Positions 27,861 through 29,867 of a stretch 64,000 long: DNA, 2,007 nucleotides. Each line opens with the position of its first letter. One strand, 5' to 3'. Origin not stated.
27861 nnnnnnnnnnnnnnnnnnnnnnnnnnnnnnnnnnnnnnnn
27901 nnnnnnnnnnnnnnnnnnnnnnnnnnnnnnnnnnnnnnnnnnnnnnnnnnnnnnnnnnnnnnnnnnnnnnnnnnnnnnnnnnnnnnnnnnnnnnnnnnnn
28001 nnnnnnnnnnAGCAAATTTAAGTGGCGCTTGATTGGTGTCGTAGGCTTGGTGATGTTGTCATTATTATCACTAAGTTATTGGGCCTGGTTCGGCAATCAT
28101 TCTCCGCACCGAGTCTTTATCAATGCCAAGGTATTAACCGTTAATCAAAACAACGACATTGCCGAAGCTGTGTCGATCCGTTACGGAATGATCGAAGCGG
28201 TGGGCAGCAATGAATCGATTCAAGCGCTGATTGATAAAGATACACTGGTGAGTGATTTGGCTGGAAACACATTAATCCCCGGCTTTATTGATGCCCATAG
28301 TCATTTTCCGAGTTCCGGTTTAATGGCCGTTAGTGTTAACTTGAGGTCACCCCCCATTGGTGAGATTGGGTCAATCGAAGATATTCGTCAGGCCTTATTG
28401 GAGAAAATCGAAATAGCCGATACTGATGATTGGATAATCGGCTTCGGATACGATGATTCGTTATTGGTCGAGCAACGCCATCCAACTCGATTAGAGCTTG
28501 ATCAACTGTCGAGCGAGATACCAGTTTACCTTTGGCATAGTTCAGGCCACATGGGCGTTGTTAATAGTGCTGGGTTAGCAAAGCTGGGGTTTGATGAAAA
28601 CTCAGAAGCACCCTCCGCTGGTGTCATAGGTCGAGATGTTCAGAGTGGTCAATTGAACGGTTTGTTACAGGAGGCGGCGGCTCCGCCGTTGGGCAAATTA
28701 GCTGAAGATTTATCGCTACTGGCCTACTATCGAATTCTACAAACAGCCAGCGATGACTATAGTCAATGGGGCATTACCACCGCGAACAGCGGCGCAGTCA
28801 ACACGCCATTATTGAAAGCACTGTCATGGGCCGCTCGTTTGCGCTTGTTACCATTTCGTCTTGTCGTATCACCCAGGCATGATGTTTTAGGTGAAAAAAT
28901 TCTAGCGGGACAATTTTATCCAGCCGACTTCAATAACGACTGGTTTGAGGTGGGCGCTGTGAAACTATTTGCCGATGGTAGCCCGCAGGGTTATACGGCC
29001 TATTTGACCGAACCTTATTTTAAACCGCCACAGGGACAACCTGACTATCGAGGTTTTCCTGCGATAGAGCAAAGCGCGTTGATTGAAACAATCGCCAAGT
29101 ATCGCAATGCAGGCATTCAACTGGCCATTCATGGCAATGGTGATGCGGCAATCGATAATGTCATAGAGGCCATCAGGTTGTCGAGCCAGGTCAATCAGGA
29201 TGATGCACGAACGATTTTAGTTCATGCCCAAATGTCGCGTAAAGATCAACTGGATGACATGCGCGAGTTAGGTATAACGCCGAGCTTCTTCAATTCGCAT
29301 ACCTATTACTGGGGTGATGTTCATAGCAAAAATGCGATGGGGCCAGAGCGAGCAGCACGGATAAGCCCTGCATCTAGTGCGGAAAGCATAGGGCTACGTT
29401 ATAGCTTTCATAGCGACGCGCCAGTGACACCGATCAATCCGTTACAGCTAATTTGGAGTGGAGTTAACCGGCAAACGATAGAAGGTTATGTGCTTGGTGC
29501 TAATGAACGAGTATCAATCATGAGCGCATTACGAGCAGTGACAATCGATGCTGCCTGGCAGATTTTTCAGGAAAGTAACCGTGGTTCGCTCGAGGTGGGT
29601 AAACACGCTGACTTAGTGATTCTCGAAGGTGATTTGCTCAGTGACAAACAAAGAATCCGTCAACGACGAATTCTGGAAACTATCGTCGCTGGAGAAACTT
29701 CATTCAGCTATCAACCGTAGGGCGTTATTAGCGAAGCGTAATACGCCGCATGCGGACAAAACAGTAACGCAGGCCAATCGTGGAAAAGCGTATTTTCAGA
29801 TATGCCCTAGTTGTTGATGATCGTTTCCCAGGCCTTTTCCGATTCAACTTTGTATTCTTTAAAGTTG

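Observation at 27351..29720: Unusual single-polypeptide fusion of a DedA/TVP38 membrane domain with an amidohydrolase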

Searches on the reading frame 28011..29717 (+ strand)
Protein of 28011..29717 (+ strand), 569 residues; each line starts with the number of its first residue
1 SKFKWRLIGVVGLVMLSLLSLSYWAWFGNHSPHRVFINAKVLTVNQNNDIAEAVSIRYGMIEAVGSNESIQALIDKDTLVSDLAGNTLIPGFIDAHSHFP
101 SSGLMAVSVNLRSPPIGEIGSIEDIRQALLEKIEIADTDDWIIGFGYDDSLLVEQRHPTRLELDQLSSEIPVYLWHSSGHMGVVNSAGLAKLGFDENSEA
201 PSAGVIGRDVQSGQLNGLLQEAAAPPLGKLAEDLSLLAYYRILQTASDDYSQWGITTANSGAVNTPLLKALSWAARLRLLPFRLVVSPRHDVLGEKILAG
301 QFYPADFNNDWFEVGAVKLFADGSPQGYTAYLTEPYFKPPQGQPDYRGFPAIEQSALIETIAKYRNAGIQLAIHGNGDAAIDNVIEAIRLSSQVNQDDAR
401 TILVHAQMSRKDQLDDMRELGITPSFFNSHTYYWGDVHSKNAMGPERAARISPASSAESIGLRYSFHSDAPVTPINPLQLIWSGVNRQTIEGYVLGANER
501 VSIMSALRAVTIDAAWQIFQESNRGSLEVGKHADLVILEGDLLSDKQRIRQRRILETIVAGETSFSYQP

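Call 18: find_related_loci(query=A2, collection=genome_contigs, flank=4000)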
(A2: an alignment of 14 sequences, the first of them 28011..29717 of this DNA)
Query A2 (569 aa) in genome_contigs; peptide patterns used: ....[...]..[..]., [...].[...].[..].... (x = any residue, [..] = any of these).
599 stretches matched a pattern (row limit reached: there are more); 530 encode a relative of the query (tblastn E <= 1e-3); the best 80 are kept; 80 distinct loci.
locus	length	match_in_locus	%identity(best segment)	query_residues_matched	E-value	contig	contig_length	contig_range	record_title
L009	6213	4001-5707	83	6-569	0e+0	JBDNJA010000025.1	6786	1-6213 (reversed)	MAG: Gammaproteobacteria bacterium isolate metabat2.34_sub.WLB k141_123256, whole genome shotgun sequence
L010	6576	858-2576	78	1-566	0e+0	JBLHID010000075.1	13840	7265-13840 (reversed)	MAG: Polaribacter sp. isolate 3300054975_95 Ga0535640_0005001, whole genome shotgun sequence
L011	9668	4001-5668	64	4-565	0e+0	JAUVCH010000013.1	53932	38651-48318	MAG: Gammaproteobacteria bacterium isolate CSMAG_266 CSMAG_266_k141_3225836_length_53932_cov_7.9971, whole genome shotgu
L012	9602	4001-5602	56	33-565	0e+0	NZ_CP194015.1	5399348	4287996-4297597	Amphritea sp. HPY chromosome, complete genome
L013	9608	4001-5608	57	27-561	0e+0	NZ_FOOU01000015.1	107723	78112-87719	Neptunomonas qingdaonensis strain CGMCC 1.10971, whole genome shotgun sequence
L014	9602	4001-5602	55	33-565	0e+0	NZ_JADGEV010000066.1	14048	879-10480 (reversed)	MAG: Neptunomonas sp. isolate OB1 NODE_950_length_14048_cov_30.881999, whole genome shotgun sequence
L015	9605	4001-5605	55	33-566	0e+0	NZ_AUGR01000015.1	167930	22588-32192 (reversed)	Neptunomonas japonica DSM 18939 G511DRAFT_scaffold00012.12_C, whole genome shotgun sequence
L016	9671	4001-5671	53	7-566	0e+0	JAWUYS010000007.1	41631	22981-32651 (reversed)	MAG: Neptunomonas sp. isolate HBSea_ice_MAG877 BAT.877_637870_flag=0_multi=7.9980_len=41631, whole genome shotgun sequen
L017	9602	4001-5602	57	33-565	0e+0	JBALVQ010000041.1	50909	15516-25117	MAG: Amphritea sp. isolate 5NakV-12 NODE_308_length_50909_cov_12.947123, whole genome shotgun sequence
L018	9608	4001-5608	55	33-565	0e+0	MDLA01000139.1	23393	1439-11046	Chromatiales bacterium (ex Bugula neritina AB1) isolate AB1-2 AB833_contig000139, whole genome shotgun sequence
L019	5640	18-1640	54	24-565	0e+0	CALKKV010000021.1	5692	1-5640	MAG: uncultured Gammaproteobacteria bacterium isolate R1_Bin_Bin_190_sub_1 genome assembly, contig: c_000002258562, whol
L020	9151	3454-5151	51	8-565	0e+0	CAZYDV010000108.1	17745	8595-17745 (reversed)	MAG TPA_asm: uncultured Granulosicoccaceae bacterium isolate binchicken_co385_7 genome assembly, contig: NODE_2381_lengt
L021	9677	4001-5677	51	10-565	1e-180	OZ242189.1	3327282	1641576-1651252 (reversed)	MAG: Halieaceae bacterium isolate 61d33dc2-a761-4bf4-98a1-452c2c590a1b genome assembly, chromosome: 1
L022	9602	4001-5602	50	33-565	1e-176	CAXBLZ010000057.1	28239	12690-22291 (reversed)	MAG TPA_asm: uncultured Halioglobus sp. isolate ERR2762121_binner23_Refined_36 genome assembly, contig: ERZ3421540.2059,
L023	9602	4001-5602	50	33-565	2e-176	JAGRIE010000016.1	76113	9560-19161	MAG: Halioglobus sp. isolate HKST-UBA215 NODE_16_length_76113_cov_8.673392, whole genome shotgun sequence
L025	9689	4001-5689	48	3-565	4e-176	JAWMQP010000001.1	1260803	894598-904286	Cellvibrionaceae bacterium WSDTSA12 NODE_1_length_1260803_cov_37.534338, whole genome shotgun sequence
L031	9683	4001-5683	49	10-565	8e-174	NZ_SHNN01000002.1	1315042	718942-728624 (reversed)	Candidatus Litorirhabdus singularis strain IMCC14734 NODE_2, whole genome shotgun sequence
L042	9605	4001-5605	49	32-565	1e-171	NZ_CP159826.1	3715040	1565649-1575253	Halioglobus sp. Uisw_031 chromosome, complete genome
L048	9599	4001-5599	49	34-566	2e-170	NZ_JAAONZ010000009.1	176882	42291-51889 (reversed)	Pseudomaricurvus hydrocarbonicus strain JCM 30134 NODE_9_length_176882_cov_41.746268, whole genome shotgun sequence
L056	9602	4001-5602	49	34-566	9e-170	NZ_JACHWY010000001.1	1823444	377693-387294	Litorivivens lipolytica strain CECT 8654 Ga0372431_01, whole genome shotgun sequence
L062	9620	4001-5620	50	23-561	1e-172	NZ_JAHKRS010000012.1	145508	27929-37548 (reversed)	Pseudomaricurvus albidus strain HHU G3-2 NODE_12_length_145508_cov_40.727887, whole genome shotgun sequence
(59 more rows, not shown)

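Call 30: search_solved_structures(query=window:28011-29717:+, max_evalue=0.001, show_alignments=2)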
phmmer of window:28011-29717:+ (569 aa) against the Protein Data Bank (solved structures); distinct sequences matched with E-value up to 0.001: 4.
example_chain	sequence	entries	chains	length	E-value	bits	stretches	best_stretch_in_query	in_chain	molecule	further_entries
3icj_A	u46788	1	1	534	2e-27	99.5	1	80-547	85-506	uncharacterized metal-dependent hydrolase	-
3igh_X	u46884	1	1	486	3.2e-26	95.5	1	52-546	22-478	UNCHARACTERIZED METAL-DEPENDENT HYDROLASE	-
3ooq_A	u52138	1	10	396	2.5e-05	26.5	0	36-99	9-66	amidohydrolase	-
3ggm_A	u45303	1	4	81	0.00023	23.4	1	32-99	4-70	uncharacterized protein BT9727_2919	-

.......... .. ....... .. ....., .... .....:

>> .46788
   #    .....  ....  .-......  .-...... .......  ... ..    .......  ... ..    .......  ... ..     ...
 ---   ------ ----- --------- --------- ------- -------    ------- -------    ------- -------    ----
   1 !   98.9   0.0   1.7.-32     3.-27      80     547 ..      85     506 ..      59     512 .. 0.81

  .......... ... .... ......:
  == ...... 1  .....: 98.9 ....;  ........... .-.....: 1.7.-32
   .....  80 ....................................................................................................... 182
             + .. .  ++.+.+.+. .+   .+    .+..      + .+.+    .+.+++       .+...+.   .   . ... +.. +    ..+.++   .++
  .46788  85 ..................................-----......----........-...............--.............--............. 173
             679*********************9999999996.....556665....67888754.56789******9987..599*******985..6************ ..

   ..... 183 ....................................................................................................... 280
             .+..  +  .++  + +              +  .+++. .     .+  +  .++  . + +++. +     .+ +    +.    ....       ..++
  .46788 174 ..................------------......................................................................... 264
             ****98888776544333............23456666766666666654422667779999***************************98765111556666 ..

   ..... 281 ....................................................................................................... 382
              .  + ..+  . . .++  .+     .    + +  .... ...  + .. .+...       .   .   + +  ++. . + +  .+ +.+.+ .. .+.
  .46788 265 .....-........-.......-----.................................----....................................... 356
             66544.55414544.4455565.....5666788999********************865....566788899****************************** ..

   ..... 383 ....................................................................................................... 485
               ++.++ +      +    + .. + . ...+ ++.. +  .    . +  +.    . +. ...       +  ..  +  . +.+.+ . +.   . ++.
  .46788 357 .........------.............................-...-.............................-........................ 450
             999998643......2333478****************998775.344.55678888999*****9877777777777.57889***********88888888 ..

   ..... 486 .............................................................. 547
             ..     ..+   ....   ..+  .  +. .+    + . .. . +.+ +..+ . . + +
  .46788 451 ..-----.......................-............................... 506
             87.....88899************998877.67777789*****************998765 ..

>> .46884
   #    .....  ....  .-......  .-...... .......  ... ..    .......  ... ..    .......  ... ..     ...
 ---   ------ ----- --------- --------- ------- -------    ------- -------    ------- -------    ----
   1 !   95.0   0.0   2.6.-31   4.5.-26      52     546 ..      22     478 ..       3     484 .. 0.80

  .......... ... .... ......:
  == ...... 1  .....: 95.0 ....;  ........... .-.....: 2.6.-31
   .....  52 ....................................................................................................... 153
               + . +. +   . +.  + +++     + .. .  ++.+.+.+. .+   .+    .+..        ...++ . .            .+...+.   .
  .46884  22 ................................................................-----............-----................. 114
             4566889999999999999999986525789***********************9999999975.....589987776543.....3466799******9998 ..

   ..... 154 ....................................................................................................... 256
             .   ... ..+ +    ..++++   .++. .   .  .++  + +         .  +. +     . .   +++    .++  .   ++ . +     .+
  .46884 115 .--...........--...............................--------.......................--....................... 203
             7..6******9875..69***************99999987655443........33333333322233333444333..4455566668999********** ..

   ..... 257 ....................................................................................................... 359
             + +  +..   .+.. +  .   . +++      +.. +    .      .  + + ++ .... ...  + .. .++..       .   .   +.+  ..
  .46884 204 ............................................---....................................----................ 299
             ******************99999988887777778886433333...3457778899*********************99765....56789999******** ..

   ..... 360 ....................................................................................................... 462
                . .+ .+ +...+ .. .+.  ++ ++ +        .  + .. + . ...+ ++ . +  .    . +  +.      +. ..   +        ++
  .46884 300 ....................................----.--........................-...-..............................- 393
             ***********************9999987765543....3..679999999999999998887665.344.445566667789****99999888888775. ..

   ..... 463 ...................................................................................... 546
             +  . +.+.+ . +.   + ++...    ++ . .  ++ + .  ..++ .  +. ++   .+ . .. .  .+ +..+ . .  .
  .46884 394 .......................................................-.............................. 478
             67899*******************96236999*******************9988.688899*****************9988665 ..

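Call 60: search_protein_families(library=pfam, proteins=[L042:1471-2703:+, L042:2717-3841:+, L042:5838-7217:+, L031:1540-2790:+, L031:2814-3953:+, L048:1329-3620:+, L062:1522-3804:+, L025:1218-3737:+, L056:1521-3167:+], max_evalue=0.001)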
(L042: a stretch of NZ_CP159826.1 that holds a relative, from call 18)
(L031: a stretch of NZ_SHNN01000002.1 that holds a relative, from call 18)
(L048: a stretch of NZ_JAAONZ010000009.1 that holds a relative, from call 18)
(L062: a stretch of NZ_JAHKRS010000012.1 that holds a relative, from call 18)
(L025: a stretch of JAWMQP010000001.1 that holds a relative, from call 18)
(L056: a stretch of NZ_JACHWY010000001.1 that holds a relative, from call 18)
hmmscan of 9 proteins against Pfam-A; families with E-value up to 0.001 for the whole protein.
L042:1471-2703:+ (411 aa): 3 families
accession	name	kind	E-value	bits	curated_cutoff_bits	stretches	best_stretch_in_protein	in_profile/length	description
PF02770.24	Acyl-CoA_dh_M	-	7.5e-20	71.4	33.3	1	133-228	1-96/97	Acyl-CoA dehydrogenase, middle domain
PF00441.29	Acyl-CoA_dh_1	-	7.4e-16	59.1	22.4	1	241-405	1-150/150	Acyl-CoA dehydrogenase, C-terminal domain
PF02771.21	Acyl-CoA_dh_N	-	3.7e-08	34.2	22.9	1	45-129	28-113/113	Acyl-CoA dehydrogenase, N-terminal domain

L042:2717-3841:+ (375 aa): 3 families
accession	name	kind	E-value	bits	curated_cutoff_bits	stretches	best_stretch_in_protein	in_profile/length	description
PF00441.29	Acyl-CoA_dh_1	-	1.1e-19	71.5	22.4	1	236-368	16-147/150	Acyl-CoA dehydrogenase, C-terminal domain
PF02771.21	Acyl-CoA_dh_N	-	9.1e-11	42.6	22.9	1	11-108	2-89/113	Acyl-CoA dehydrogenase, N-terminal domain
PF02770.24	Acyl-CoA_dh_M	-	0.00075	20.1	33.3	0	131-214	2-97/97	Acyl-CoA dehydrogenase, middle domain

L042:5838-7217:+ (460 aa): 0 families

L031:1540-2790:+ (417 aa): 3 families
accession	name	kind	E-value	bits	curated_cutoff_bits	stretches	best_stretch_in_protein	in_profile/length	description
PF02770.24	Acyl-CoA_dh_M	-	8.9e-19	67.9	33.3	1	135-230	1-96/97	Acyl-CoA dehydrogenase, middle domain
PF00441.29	Acyl-CoA_dh_1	-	1.2e-13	51.9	22.4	1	287-411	33-150/150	Acyl-CoA dehydrogenase, C-terminal domain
PF02771.21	Acyl-CoA_dh_N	-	3.4e-08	34.3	22.9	1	11-131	1-113/113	Acyl-CoA dehydrogenase, N-terminal domain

L031:2814-3953:+ (380 aa): 2 families
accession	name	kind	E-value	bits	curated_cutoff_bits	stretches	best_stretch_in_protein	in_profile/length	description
PF00441.29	Acyl-CoA_dh_1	-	1.4e-21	77.7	22.4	1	241-371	17-146/150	Acyl-CoA dehydrogenase, C-terminal domain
PF02771.21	Acyl-CoA_dh_N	-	8.1e-13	49.2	22.9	1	14-128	2-110/113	Acyl-CoA dehydrogenase, N-terminal domain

L048:1329-3620:+ (764 aa): 3 families
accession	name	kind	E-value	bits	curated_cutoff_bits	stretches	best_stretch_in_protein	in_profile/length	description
PF00593.30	TonB_dep_Rec_b-barrel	-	1.6e-42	147.4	27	1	286-728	43-436/436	TonB dependent receptor-like, beta-barrel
PF07715.20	Plug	-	3.9e-19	69.6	23.9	1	48-156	2-107/107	TonB-dependent Receptor Plug Domain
PF25183.1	OMP_b-brl_4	-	0.00066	18.6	30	0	416-499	341-414/838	Outer membrane beta barrel domain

L062:1522-3804:+ (761 aa): 2 families
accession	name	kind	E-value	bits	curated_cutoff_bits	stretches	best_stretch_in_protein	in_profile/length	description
PF00593.30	TonB_dep_Rec_b-barrel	-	1.6e-44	153.9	27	1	284-725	45-436/436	TonB dependent receptor-like, beta-barrel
PF07715.20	Plug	-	2.9e-19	70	23.9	1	44-152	2-107/107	TonB-dependent Receptor Plug Domain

L025:1218-3737:+ (840 aa): 2 families
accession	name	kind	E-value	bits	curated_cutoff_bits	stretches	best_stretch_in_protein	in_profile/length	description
PF00593.30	TonB_dep_Rec_b-barrel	-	4.9e-46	158.9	27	1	355-804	43-436/436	TonB dependent receptor-like, beta-barrel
PF07715.20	Plug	-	4.4e-19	69.4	23.9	1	114-222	2-107/107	TonB-dependent Receptor Plug Domain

L056:1521-3167:+ (549 aa): 1 family
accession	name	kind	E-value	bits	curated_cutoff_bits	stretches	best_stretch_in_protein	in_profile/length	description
PF03865.19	ShlB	-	3e-12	47.1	22.7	1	281-486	98-293/311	Haemolysin secretion/activation protein ShlB/FhaC/HecB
